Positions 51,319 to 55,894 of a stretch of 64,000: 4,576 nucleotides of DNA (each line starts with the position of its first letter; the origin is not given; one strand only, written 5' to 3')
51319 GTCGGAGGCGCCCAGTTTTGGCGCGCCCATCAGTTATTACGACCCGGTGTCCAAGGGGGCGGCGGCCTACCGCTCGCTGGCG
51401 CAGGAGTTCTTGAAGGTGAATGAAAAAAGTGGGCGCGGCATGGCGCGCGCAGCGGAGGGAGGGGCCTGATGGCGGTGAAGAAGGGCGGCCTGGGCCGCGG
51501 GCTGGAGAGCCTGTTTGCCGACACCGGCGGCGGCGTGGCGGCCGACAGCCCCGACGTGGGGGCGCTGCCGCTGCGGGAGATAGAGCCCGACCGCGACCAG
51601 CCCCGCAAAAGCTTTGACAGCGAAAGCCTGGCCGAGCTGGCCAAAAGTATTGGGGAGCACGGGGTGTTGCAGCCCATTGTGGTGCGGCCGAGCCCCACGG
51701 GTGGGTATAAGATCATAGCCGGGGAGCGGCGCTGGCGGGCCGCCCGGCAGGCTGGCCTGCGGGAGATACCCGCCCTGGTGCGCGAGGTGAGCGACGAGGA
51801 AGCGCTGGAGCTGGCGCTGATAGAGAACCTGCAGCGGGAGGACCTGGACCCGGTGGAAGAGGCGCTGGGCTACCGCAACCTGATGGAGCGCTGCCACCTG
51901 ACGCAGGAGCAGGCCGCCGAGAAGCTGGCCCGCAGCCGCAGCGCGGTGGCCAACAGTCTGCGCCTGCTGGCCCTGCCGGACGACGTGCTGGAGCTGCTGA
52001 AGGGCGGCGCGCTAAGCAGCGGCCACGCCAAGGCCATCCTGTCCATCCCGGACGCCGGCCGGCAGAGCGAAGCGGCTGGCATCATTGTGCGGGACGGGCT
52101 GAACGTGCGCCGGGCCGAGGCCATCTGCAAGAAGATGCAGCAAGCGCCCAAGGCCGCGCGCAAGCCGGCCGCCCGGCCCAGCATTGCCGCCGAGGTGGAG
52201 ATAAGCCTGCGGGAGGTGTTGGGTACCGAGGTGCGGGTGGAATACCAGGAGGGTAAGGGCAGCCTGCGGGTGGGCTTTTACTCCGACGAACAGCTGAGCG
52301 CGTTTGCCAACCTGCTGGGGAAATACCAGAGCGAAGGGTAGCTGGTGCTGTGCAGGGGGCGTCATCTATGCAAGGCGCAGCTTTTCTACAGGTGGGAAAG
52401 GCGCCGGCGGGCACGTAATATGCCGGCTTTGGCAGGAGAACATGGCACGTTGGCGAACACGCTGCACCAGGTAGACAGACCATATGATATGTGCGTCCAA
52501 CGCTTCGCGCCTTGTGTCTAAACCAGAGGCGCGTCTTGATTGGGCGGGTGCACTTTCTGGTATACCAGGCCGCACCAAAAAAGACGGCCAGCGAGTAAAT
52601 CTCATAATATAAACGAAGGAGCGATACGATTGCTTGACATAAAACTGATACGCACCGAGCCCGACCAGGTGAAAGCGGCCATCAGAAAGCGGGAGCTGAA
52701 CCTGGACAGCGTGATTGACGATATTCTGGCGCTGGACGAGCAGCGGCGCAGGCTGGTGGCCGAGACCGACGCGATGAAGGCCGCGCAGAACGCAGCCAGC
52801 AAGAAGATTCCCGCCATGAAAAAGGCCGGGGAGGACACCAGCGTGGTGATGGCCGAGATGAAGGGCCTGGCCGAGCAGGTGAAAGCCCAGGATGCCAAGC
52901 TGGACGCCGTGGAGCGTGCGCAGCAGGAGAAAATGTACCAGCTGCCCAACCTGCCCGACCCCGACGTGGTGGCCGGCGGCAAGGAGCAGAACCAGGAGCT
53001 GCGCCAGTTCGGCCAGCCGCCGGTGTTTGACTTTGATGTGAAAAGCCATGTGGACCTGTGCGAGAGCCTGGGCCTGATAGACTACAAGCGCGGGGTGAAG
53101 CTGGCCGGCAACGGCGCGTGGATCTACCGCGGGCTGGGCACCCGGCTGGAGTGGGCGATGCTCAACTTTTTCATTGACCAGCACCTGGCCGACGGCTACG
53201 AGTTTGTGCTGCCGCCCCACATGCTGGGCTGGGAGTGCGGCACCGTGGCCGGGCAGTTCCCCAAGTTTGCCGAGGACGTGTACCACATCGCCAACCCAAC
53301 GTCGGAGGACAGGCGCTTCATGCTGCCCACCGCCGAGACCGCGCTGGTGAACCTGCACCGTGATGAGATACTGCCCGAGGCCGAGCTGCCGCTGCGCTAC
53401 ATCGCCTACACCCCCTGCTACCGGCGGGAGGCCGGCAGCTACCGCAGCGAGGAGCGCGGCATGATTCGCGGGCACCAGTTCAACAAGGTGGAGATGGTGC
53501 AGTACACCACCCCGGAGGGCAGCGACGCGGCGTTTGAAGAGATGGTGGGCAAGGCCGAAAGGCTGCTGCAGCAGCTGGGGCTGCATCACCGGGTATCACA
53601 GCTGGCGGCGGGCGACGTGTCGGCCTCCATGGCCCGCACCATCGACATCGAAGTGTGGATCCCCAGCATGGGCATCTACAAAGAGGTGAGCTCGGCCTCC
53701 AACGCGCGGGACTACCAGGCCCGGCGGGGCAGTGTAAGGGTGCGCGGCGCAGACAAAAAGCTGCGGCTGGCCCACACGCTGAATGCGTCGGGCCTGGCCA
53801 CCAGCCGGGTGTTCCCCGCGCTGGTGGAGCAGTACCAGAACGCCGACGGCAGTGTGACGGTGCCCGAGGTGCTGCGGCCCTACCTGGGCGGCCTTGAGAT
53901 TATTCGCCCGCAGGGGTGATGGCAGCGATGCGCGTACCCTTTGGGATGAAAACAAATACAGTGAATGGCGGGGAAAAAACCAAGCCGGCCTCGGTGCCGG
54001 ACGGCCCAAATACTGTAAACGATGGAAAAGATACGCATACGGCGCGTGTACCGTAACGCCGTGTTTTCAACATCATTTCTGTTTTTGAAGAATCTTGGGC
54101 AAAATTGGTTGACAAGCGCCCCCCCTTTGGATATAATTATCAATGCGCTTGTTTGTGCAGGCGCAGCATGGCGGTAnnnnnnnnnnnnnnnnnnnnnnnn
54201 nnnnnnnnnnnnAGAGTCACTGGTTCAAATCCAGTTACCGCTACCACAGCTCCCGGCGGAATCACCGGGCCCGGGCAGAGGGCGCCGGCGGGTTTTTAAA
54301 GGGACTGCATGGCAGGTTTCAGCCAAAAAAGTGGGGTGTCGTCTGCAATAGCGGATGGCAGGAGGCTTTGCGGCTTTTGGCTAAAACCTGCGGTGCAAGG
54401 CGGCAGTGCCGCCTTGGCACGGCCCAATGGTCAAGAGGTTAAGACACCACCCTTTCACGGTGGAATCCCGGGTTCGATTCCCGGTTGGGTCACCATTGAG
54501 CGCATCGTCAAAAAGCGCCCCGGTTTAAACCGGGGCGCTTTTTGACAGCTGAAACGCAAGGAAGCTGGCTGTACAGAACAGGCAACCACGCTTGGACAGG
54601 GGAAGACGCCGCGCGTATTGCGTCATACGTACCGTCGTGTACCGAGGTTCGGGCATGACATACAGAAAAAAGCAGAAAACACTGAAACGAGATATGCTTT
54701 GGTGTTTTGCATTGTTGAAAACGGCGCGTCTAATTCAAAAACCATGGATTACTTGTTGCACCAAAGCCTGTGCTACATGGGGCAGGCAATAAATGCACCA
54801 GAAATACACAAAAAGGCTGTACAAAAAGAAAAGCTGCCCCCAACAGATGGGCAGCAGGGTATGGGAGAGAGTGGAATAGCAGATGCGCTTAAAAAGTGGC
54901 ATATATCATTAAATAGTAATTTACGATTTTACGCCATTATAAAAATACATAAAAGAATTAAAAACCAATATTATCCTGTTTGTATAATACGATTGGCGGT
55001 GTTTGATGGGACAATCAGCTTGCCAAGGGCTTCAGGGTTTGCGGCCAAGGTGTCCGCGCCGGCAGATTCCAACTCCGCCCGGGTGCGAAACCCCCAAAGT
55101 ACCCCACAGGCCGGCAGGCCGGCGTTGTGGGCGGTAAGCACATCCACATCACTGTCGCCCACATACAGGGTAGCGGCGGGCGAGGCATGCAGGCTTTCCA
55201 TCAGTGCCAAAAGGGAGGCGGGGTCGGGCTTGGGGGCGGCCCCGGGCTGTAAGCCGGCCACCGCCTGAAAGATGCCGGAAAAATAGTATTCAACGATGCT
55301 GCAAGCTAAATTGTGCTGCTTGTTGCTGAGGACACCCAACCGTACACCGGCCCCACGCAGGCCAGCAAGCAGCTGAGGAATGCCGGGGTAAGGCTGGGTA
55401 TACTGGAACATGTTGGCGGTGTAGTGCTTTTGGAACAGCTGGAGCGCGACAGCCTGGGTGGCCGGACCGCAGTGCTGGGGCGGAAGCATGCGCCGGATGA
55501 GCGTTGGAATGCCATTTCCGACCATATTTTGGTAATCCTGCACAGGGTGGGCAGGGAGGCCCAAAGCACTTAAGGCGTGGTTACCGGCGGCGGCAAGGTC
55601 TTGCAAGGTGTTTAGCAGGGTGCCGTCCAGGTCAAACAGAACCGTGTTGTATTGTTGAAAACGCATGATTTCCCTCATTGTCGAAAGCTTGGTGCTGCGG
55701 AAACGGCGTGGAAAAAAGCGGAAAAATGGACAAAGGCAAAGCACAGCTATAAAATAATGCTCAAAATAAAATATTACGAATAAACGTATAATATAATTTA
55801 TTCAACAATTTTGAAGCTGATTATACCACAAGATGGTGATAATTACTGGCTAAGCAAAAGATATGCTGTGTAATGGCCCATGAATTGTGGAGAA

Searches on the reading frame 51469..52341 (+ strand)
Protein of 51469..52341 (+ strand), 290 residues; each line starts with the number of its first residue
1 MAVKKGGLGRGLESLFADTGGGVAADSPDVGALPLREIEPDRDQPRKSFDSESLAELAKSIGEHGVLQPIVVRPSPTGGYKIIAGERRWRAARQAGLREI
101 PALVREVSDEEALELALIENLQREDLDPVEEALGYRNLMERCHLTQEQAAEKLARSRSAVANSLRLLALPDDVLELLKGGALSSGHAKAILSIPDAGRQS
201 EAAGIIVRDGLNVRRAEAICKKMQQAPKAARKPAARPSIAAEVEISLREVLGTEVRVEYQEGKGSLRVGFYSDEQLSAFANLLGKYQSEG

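Call 44: find_homologous_proteins(query=window:51469-52341:+, max_evalue=1e-40)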
Query window:51469-52341:+ (290 aa): 7980 proteins with E <= 1e-40 among 8000 candidates; the best 120 are listed.
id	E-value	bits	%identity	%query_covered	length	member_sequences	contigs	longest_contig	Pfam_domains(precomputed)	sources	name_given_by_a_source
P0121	1.6e-169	581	65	80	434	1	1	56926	PF20432.5,PF01381.29,PF25133.2,PF17762.9,PF08535.16,PF10279.15,PF13560.13,PF02195.27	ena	-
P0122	3.9e-152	524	84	100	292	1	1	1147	PF17762.9,PF02195.27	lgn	-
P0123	1.0e-143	496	83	99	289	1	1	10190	PF17762.9,PF02195.27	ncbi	ncbi:MAG: ParB/RepB/Spo0J family partition protein [Oscillospiraceae bacterium]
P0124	1.1e-143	496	81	99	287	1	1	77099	PF17762.9,PF02195.27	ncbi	-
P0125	2.7e-143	495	77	100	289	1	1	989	PF17762.9,PF02195.27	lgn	-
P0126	1.7e-142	492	56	96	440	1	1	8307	PF01381.29,PF17762.9,PF02195.27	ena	-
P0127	2.1e-142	492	81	100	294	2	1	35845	PF17762.9,PF02195.27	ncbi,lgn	-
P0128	8.8e-142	490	78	100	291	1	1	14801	PF17762.9,PF02195.27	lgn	-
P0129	3.8e-140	484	79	100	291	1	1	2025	PF17762.9,PF02195.27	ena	-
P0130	4.7e-139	481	78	100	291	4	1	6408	PF17762.9,PF02195.27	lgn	-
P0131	3.6e-138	478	78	100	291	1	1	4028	PF17762.9,PF02195.27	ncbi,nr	ncbi:ParB/RepB/Spo0J family partition protein [Ruminococcaceae bacterium OttesenSCG-928-O06]|nr:ParB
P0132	3.9e-138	478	78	100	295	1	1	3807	PF17762.9,PF02195.27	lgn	-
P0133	2.6e-137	475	77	100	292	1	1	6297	PF17762.9,PF02195.27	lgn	-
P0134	9.5e-137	473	77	100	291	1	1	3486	PF17762.9,PF02195.27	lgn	-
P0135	2.6e-136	472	74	100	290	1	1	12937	PF17762.9,PF02195.27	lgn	-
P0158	1.2e-129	450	73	100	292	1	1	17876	PF17762.9,PF02195.27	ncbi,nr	ncbi:ParB/RepB/Spo0J family partition protein [Ruminococcaceae bacterium OttesenSCG-928-I18]|nr:ParB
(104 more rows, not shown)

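Call 45: find_encoding_contigs(protein=P0124, flank=10000, max_places=2)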
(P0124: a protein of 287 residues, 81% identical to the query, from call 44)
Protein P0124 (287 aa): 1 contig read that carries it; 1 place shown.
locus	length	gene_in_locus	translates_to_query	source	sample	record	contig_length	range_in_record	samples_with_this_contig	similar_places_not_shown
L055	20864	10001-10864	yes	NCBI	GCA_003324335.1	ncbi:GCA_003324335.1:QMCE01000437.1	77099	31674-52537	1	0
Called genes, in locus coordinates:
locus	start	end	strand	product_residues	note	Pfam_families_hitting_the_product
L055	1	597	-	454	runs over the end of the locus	PF11638:DnaA_N (weak), PF00308:Bac_DnaA, PF01695:IstB_IS21, PF00004:AAA (faint), PF08299:Bac_DnaA_C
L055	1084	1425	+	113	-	PF00825:Ribonuclease_P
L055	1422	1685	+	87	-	PF01809:YidD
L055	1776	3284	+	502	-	PF02096:60KD_IMP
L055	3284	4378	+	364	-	PF14804:Jag_N, PF01424:R3H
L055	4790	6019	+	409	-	PF10396:TrmE_N, PF12631:MnmE_helical, PF01926:MMR_HSR1, PF02421:FeoB_N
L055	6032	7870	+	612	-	PF01134:GIDA, PF07992:Pyr_redox_2 (weak), PF12831:FAD_oxidored (weak), PF21680:GIDA_C_1st, PF13932:SAM_GIDA_C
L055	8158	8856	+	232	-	PF02527:GidB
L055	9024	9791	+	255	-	PF00142:Fer4_NifH, PF01656:CbiA, PF02374:ArsA_ATPase (weak), PF06564:CBP_BcsQ, PF09140:MipZ, PF10609:ParA, PF13614:AAA_31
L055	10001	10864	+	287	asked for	PF02195:ParB_N, PF17762:HTH_ParB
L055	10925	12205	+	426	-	PF02403:Seryl_tRNA_N, PF00587:tRNA-synt_2b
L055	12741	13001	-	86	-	PF13419:HAD_2 (weak), PF13242:Hydrolase_like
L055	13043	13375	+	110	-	PF00817:IMS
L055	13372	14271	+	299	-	PF00817:IMS (weak), PF11799:IMS_C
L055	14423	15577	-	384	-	PF12728:HTH_17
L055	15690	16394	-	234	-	PF05175:MTS (faint), PF02390:Methyltransf_4, PF13847:Methyltransf_31 (weak)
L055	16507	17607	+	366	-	PF01926:MMR_HSR1, PF02421:FeoB_N, PF06071:YchF-GTPase_C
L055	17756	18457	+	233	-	PF01048:PNP_UDP_1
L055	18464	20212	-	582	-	-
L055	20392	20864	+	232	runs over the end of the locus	PF00072:Response_reg, PF00486:Trans_reg_C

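Call 46: find_encoding_contigs(protein=P0123, flank=10000, max_places=2)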
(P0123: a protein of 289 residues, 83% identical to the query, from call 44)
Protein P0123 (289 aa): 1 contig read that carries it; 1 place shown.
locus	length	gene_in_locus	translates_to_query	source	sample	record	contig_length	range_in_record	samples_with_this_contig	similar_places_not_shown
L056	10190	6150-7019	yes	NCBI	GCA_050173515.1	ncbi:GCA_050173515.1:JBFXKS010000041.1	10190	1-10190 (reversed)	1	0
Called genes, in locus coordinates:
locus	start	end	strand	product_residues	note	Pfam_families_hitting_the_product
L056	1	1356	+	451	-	PF10396:TrmE_N, PF12631:MnmE_helical, PF01926:MMR_HSR1, PF02421:FeoB_N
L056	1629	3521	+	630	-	PF01134:GIDA, PF07992:Pyr_redox_2, PF12831:FAD_oxidored, PF21680:GIDA_C_1st, PF13932:SAM_GIDA_C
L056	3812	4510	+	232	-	PF02527:GidB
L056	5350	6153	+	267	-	PF00142:Fer4_NifH, PF01656:CbiA, PF02374:ArsA_ATPase (weak), PF06564:CBP_BcsQ, PF09140:MipZ, PF10609:ParA, PF13614:AAA_31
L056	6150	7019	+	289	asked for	PF02195:ParB_N, PF17762:HTH_ParB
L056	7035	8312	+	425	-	PF02403:Seryl_tRNA_N, PF00587:tRNA-synt_2b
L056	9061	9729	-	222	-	PF00702:Hydrolase, PF13419:HAD_2, PF13242:Hydrolase_like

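Call 47: find_encoding_contigs(protein=P0158, flank=10000, max_places=2)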
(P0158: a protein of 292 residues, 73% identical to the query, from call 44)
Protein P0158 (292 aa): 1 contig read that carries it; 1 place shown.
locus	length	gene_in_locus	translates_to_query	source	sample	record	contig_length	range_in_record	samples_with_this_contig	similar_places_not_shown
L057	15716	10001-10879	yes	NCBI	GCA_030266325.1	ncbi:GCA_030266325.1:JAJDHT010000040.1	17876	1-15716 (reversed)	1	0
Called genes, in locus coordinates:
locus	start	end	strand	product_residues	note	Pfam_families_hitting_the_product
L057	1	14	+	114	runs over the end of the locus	PF00825:Ribonuclease_P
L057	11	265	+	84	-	PF01809:YidD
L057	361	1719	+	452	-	PF02096:60KD_IMP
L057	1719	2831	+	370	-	-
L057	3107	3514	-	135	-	PF10825:DUF2752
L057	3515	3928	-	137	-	PF14018:DUF4234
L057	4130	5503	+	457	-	PF10396:TrmE_N, PF12631:MnmE_helical, PF01926:MMR_HSR1, PF02421:FeoB_N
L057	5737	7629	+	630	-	PF01134:GIDA, PF07992:Pyr_redox_2, PF12831:FAD_oxidored (weak), PF21680:GIDA_C_1st, PF13932:SAM_GIDA_C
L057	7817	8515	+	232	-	PF02527:GidB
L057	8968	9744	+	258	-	PF00142:Fer4_NifH, PF01656:CbiA, PF02374:ArsA_ATPase (weak), PF06564:CBP_BcsQ, PF09140:MipZ, PF10609:ParA, PF13614:AAA_31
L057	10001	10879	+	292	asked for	PF02195:ParB_N, PF17762:HTH_ParB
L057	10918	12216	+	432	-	PF02403:Seryl_tRNA_N, PF00587:tRNA-synt_2b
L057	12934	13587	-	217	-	PF00702:Hydrolase, PF12710:HAD, PF13419:HAD_2, PF13242:Hydrolase_like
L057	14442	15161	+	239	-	PF00817:IMS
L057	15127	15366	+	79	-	-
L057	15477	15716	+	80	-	PF12728:HTH_17, PF13411:MerR_1 (weak)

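Call 84: find_encoding_contigs(protein=P0127, flank=3000, max_places=2)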
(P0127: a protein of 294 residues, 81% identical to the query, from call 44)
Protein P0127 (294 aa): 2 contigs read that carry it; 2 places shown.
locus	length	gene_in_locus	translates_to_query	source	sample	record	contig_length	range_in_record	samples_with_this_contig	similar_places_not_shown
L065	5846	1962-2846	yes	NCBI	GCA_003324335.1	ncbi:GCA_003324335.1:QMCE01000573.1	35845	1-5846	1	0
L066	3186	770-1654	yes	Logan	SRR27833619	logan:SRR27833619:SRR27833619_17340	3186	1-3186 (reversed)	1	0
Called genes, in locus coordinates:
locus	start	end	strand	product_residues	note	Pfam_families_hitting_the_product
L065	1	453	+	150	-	?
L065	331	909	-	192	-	-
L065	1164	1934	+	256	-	PF00142:Fer4_NifH (faint), PF01656:CbiA, PF02374:ArsA_ATPase (weak), PF06564:CBP_BcsQ (weak), PF09140:MipZ, PF10609:ParA, PF13614:AAA_31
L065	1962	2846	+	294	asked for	PF02195:ParB_N, PF17762:HTH_ParB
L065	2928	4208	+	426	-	PF02403:Seryl_tRNA_N, PF00587:tRNA-synt_2b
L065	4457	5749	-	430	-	PF07613:DUF1576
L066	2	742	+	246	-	?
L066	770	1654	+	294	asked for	PF02195:ParB_N, PF17762:HTH_ParB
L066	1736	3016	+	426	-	PF02403:Seryl_tRNA_N, PF00587:tRNA-synt_2b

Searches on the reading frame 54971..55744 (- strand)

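Call 55: search_protein_families(library=pfam, proteins=[window:54971-55744:-], max_evalue=0.00001)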
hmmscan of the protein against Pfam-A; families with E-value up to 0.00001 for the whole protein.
window:54971-55744:- (257 aa): 4 families
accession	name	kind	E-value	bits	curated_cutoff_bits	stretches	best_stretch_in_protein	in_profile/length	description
PF13419.12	HAD_2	-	2.2e-32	113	23.8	1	35-215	1-178/178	Haloacid dehalogenase-like hydrolase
PF00702.32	Hydrolase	-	2.7e-22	80.5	26.4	1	32-209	1-191/191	haloacid dehalogenase-like hydrolase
PF13242.12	Hydrolase_like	-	4e-11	43.1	22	1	171-229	3-62/75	HAD-hyrolase-like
PF12710.13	HAD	-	6.8e-07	30.3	27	1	35-204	1-187/189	haloacid dehalogenase-like hydrolase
